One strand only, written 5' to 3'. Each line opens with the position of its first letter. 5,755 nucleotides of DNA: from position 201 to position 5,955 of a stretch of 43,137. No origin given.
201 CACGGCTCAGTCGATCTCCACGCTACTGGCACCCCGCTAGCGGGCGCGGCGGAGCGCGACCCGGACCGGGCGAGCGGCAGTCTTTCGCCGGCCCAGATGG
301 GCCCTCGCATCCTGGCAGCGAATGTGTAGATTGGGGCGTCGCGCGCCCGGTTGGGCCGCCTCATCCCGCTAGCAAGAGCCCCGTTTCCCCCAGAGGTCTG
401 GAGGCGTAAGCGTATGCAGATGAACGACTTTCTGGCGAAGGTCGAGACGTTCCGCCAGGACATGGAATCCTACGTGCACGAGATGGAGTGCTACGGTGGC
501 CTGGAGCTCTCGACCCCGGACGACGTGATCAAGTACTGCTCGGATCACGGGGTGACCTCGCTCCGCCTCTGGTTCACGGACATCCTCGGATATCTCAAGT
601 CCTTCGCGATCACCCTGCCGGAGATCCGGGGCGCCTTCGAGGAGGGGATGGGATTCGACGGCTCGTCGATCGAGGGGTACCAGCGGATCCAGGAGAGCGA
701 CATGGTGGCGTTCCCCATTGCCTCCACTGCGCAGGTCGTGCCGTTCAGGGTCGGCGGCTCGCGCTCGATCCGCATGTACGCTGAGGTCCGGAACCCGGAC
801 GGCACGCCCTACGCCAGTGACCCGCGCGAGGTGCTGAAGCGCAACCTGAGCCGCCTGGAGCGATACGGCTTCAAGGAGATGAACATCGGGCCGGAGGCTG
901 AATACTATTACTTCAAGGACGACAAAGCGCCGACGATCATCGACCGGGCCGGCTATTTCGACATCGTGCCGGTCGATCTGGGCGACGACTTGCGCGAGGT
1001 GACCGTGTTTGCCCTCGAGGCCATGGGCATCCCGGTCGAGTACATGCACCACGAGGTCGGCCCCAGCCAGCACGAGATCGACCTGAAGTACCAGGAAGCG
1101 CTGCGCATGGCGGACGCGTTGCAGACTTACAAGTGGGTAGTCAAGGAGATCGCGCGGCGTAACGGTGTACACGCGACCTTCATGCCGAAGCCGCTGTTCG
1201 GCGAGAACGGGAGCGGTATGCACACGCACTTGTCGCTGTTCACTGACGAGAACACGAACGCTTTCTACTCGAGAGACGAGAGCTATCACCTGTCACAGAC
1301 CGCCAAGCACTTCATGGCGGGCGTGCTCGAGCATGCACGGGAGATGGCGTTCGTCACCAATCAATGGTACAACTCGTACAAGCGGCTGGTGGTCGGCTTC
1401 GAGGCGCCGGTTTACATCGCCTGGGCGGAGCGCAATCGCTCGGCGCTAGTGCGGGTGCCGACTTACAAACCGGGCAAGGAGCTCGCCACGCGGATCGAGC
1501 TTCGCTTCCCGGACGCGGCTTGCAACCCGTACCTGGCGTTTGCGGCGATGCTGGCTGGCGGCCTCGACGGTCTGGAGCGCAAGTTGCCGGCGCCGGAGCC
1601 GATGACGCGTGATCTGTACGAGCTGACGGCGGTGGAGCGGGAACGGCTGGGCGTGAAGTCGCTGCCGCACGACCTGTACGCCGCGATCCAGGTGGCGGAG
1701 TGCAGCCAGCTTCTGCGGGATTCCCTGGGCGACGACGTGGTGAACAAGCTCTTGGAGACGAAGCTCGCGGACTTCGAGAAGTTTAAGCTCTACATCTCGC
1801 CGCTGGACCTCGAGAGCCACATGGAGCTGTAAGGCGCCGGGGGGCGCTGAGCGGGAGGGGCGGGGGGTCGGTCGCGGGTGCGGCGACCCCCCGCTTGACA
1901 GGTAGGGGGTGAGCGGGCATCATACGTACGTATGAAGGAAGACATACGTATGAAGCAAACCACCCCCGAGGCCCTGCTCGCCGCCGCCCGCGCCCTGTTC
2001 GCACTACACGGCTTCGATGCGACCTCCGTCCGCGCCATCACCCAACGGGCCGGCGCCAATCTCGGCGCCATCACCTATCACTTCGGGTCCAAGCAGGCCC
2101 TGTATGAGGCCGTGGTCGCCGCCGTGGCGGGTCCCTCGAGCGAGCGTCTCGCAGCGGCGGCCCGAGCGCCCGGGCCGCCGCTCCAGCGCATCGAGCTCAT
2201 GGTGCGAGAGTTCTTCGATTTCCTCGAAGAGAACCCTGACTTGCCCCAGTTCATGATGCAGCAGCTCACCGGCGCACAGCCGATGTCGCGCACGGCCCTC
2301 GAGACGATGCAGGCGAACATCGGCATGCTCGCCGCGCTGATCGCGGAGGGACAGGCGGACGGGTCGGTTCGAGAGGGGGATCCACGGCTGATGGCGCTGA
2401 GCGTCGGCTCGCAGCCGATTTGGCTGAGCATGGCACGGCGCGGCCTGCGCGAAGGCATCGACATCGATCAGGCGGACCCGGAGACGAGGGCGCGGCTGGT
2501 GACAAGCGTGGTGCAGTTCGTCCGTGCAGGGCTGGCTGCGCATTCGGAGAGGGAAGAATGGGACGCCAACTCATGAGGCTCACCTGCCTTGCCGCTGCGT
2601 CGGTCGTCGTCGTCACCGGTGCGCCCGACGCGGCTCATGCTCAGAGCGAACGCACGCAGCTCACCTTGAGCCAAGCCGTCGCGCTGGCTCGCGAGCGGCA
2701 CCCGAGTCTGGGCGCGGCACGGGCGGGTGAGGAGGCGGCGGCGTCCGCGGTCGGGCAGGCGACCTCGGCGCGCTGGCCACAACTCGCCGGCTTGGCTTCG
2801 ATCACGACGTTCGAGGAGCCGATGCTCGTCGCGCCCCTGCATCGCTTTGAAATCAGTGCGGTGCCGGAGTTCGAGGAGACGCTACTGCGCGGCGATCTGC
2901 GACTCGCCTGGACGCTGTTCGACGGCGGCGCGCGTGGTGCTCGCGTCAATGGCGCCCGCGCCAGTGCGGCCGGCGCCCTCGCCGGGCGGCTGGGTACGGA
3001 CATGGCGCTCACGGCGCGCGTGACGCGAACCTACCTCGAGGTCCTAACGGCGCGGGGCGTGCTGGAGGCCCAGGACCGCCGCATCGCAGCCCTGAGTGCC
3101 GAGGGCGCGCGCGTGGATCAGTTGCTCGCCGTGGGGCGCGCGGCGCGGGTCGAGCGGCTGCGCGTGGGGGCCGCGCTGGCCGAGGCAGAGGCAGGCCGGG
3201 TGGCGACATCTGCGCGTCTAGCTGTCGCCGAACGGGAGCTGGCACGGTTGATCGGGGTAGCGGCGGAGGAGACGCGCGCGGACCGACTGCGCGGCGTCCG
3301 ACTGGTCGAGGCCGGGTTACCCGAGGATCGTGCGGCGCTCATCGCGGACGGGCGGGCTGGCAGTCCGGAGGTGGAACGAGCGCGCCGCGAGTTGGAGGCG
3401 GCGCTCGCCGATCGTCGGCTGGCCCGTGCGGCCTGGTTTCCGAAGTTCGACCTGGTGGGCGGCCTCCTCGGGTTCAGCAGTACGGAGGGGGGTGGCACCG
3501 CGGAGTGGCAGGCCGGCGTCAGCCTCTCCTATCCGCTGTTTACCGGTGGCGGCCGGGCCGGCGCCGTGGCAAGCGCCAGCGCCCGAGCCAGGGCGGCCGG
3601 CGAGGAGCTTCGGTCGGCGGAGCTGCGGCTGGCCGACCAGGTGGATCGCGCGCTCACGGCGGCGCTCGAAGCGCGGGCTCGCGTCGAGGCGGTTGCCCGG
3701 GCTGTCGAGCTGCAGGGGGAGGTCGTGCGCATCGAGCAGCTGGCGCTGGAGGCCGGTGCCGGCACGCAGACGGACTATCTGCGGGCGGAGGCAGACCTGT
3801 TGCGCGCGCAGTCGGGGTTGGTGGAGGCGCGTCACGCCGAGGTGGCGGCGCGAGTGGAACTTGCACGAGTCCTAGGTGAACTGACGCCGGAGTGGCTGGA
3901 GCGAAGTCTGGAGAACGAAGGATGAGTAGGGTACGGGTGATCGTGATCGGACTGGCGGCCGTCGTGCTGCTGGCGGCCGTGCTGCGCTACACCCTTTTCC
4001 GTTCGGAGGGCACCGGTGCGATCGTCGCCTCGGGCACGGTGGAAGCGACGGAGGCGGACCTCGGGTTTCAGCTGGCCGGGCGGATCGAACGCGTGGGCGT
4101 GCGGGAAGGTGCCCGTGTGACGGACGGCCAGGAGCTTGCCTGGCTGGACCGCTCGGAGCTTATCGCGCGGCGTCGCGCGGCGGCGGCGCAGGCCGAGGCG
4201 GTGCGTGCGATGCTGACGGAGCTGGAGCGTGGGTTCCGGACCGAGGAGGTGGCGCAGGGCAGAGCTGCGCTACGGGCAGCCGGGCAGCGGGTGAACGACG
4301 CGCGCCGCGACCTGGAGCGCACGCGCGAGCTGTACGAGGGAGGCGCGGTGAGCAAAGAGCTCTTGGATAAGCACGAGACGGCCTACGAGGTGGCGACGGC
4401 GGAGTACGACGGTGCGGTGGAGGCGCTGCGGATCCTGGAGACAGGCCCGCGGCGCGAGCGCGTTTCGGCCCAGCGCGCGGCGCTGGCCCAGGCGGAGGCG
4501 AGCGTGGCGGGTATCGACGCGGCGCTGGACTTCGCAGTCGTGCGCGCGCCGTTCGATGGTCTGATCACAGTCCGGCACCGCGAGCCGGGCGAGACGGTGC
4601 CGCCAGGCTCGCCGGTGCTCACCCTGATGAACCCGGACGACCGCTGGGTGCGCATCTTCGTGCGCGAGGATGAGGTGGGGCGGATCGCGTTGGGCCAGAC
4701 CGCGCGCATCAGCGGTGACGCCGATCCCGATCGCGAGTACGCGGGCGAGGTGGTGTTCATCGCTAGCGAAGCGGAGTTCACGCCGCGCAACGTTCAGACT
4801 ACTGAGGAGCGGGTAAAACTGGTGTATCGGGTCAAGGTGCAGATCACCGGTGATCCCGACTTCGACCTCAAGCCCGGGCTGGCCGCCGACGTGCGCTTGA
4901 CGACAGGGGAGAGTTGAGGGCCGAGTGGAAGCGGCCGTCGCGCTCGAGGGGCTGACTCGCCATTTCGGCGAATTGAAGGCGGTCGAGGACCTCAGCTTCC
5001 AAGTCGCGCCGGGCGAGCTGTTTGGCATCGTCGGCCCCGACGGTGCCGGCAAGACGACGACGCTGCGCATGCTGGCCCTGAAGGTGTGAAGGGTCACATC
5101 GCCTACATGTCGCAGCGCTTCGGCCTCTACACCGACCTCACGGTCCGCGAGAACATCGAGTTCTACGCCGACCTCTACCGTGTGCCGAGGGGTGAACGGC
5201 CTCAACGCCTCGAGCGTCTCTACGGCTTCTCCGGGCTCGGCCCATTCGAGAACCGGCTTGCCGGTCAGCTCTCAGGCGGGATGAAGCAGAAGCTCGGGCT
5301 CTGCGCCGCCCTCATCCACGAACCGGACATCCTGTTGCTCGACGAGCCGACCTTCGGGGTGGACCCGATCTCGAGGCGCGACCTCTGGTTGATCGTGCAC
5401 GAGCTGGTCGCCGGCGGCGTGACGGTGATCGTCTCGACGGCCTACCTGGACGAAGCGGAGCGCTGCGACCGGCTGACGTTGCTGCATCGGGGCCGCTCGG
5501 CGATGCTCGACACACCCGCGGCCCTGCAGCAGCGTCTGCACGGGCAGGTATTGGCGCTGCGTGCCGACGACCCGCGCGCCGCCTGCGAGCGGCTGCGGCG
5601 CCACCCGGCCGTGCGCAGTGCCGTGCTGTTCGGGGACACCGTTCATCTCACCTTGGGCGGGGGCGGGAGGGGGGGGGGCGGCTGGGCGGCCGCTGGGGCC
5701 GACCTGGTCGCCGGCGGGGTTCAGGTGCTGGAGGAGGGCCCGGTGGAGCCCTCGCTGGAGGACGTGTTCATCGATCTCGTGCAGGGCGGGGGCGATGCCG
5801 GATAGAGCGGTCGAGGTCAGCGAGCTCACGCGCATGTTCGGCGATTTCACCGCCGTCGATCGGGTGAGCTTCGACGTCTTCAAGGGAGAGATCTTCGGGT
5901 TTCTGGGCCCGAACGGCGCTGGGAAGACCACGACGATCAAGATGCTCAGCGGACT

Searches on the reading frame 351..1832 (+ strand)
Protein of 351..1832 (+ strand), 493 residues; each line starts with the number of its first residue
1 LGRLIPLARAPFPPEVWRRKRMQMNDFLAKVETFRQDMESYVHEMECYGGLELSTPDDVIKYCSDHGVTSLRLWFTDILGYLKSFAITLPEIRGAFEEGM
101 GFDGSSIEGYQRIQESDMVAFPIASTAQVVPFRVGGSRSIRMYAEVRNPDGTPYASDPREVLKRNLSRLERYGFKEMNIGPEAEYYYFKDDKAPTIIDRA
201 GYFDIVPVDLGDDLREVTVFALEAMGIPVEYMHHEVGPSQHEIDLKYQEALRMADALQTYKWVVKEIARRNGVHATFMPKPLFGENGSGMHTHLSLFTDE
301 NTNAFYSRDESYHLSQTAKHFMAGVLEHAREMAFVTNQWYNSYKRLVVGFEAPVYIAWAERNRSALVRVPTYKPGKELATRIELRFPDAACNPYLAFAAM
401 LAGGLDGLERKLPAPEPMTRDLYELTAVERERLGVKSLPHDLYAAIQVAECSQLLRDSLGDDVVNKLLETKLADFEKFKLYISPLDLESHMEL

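Call 21: search_protein_families(library=pfam, proteins=[window:351-1832:+], max_evalue=0.00001)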
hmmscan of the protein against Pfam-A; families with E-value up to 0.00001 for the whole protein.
window:351-1832:+ (493 aa): 2 families
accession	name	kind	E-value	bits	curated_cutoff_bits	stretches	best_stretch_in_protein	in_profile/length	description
PF00120.29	Gln-synt_C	-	5.9e-120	400.9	24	1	156-488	2-342/344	Glutamine synthetase, catalytic domain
PF03951.24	Gln-synt_N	-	2.9e-22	78.5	33.4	1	68-149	2-82/82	Glutamine synthetase, beta-Grasp domain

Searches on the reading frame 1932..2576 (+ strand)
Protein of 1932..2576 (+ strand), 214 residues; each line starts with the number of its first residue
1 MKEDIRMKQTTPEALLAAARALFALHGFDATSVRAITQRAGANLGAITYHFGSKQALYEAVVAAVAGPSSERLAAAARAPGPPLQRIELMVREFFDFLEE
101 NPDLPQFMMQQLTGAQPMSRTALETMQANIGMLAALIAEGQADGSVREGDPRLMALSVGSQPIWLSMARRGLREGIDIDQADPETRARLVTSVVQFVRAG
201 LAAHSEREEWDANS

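Call 21: search_protein_families(library=pfam, proteins=[window:1932-2576:+], max_evalue=0.00001)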
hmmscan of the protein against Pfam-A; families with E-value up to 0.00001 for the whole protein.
window:1932-2576:+ (214 aa): 3 families
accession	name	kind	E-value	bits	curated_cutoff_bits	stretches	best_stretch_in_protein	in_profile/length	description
PF00440.29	TetR_N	-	2.2e-16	59.8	24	1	15-61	1-47/47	Bacterial regulatory proteins, tetR family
PF17938.6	TetR_C_29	-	4.1e-07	30.6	26.2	1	83-197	1-119/119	Tetracyclin repressor-like, C-terminal domain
PF17932.6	TetR_C_24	-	2.8e-06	28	26.4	0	81-162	2-84/114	Tetracyclin repressor-like, C-terminal domain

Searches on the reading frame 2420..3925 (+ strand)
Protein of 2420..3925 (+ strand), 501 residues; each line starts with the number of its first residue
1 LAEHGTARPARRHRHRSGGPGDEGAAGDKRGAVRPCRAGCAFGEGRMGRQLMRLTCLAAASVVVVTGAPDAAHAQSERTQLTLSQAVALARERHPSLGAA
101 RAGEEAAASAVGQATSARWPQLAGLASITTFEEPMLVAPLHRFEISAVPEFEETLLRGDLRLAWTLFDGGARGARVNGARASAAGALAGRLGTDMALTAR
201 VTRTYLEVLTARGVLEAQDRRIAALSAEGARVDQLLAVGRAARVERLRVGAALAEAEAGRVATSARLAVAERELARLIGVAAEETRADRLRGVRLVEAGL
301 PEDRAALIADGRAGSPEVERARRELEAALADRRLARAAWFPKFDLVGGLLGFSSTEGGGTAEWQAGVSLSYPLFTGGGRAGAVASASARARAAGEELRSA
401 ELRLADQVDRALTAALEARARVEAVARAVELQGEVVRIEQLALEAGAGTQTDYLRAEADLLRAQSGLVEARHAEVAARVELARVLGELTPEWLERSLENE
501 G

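Call 21: search_protein_families(library=pfam, proteins=[window:2420-3925:+], max_evalue=0.00001)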
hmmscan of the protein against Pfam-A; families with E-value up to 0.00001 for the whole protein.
window:2420-3925:+ (501 aa): 1 family
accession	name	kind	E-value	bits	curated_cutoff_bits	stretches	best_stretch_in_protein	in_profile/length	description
PF02321.23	OEP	-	1.1e-46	159.5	22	2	307-486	4-187/187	Outer membrane efflux protein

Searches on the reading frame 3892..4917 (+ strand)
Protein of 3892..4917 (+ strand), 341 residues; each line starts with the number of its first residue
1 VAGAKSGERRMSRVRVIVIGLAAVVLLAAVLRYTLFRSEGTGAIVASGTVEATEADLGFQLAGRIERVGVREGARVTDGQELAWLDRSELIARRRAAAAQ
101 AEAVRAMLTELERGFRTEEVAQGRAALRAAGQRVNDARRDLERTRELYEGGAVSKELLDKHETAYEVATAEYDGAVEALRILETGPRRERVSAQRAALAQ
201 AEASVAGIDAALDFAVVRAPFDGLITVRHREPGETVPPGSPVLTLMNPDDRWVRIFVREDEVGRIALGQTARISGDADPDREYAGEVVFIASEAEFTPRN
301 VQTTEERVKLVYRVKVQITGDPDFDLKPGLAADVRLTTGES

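Call 21: search_protein_families(library=pfam, proteins=[window:3892-4917:+], max_evalue=0.00001)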
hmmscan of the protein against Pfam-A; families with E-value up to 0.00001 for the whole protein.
window:3892-4917:+ (341 aa): 2 families
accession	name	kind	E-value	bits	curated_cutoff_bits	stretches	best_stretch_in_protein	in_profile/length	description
PF13437.12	HlyD_3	-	2.7e-19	70.3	22.2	1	216-321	1-96/106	HlyD family secretion protein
PF16576.10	HlyD_D23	-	7.9e-17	61.7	30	1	44-301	6-195/214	Barrel-sandwich domain of CusB or HlyD membrane-fusion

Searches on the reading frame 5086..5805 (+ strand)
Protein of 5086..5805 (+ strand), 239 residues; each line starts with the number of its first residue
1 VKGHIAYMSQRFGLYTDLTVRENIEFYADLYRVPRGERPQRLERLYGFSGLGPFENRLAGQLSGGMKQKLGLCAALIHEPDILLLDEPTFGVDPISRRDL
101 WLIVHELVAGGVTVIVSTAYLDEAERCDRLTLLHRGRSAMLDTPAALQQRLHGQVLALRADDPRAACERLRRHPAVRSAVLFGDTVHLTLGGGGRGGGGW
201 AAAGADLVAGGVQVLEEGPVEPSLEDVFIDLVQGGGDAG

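Call 21: search_protein_families(library=pfam, proteins=[window:5086-5805:+], max_evalue=0.00001)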
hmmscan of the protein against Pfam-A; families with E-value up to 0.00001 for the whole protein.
window:5086-5805:+ (239 aa): 1 family
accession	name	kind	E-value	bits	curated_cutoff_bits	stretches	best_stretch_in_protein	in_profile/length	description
PF00005.33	ABC_tran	-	3.1e-13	50.9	25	1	2-89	58-136/137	ABC transporter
